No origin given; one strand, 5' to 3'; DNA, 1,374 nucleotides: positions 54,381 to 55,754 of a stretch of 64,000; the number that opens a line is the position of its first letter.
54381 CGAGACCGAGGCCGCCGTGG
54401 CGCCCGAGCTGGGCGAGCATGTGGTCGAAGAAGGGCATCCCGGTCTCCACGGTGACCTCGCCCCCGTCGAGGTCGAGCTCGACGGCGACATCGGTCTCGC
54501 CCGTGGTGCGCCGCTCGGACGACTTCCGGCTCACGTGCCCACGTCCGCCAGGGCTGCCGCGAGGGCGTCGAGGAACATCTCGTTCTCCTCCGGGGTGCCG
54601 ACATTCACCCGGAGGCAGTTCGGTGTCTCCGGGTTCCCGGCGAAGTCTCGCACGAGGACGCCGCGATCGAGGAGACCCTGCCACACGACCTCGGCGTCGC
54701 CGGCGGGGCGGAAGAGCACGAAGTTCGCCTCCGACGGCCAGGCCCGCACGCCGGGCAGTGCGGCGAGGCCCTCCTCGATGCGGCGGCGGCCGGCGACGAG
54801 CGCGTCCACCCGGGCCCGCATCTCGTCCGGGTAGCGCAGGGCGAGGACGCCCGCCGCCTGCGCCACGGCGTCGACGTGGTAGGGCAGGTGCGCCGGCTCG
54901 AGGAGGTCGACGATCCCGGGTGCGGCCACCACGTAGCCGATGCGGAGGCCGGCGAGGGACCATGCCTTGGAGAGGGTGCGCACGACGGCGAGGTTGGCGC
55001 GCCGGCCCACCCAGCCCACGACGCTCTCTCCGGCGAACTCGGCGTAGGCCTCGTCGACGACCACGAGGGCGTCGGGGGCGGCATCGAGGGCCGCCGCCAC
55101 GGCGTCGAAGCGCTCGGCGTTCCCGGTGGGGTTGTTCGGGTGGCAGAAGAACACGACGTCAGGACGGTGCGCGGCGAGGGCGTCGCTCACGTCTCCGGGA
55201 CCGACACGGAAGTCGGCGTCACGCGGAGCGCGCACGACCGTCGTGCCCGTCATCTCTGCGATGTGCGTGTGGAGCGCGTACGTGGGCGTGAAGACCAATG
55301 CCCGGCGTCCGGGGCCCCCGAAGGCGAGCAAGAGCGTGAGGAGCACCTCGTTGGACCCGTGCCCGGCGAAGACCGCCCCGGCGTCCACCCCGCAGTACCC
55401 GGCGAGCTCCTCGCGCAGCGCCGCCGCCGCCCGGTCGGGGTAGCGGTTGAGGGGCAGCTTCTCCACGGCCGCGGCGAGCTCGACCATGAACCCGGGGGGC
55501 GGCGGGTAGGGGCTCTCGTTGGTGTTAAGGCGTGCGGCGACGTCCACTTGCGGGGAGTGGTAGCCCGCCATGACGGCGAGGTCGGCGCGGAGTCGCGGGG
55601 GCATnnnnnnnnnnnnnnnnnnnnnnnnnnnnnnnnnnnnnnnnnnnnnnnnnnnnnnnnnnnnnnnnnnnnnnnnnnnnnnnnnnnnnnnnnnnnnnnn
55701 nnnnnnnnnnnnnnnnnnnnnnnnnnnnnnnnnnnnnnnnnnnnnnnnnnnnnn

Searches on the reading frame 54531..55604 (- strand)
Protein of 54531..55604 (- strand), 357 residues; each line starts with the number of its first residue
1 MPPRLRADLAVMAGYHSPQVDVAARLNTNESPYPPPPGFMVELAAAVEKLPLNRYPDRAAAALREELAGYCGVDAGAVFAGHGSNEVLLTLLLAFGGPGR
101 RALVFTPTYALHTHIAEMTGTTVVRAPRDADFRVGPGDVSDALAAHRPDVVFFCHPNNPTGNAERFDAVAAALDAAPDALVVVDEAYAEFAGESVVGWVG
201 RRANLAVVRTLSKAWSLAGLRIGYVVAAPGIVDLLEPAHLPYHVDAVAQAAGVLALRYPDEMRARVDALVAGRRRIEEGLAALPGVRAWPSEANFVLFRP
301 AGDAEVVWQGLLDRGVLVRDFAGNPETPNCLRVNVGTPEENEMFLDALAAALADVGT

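Call 46: find_encoding_contigs(protein=window:54531-55604:-, flank=10000, max_places=10)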
Protein window:54531-55604:- (357 aa): 23 contigs read that carry it; 2 places shown.
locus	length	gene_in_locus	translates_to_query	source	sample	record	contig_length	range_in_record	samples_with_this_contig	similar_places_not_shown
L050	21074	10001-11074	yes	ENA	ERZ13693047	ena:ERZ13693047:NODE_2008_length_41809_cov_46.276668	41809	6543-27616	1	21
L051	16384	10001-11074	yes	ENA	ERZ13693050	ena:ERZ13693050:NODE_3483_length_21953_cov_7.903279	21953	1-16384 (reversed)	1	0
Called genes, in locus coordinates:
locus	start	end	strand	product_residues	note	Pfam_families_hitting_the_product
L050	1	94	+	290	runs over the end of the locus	PF02653:BPD_transp_2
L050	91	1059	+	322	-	PF02653:BPD_transp_2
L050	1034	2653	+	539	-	PF00005:ABC_tran, PF13191:AAA_16 (faint), PF13304:AAA_21 (faint), PF13401:AAA_22 (faint), PF13476:AAA_23 (faint), PF13555:AAA_29 (faint), PF12399:BCA_ABC_TP_C, PF00005:ABC_tran, +1 more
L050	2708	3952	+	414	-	PF13458:Peripla_BP_6, PF01094:ANF_receptor, PF13433:Peripla_BP_5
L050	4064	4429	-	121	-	-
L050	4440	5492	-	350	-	PF21016:RlmN_N, PF04055:Radical_SAM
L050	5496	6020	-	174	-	PF00300:His_Phos_1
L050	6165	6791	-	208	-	PF04138:GtrA_DPMS_TM (faint)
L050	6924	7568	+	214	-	PF00730:HhH-GPD, PF00633:HHH, PF10576:EndIII_4Fe-2S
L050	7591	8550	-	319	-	PF12146:Hydrolase_4, PF00561:Abhydrolase_1, PF12697:Abhydrolase_6, PF06821:Ser_hydrolase (faint)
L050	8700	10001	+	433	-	PF00815:Histidinol_dh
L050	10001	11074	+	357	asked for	PF00155:Aminotran_1_2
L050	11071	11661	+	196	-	PF00475:IGPD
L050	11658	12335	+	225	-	PF00117:GATase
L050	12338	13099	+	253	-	PF00977:His_biosynth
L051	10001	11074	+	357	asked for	PF00155:Aminotran_1_2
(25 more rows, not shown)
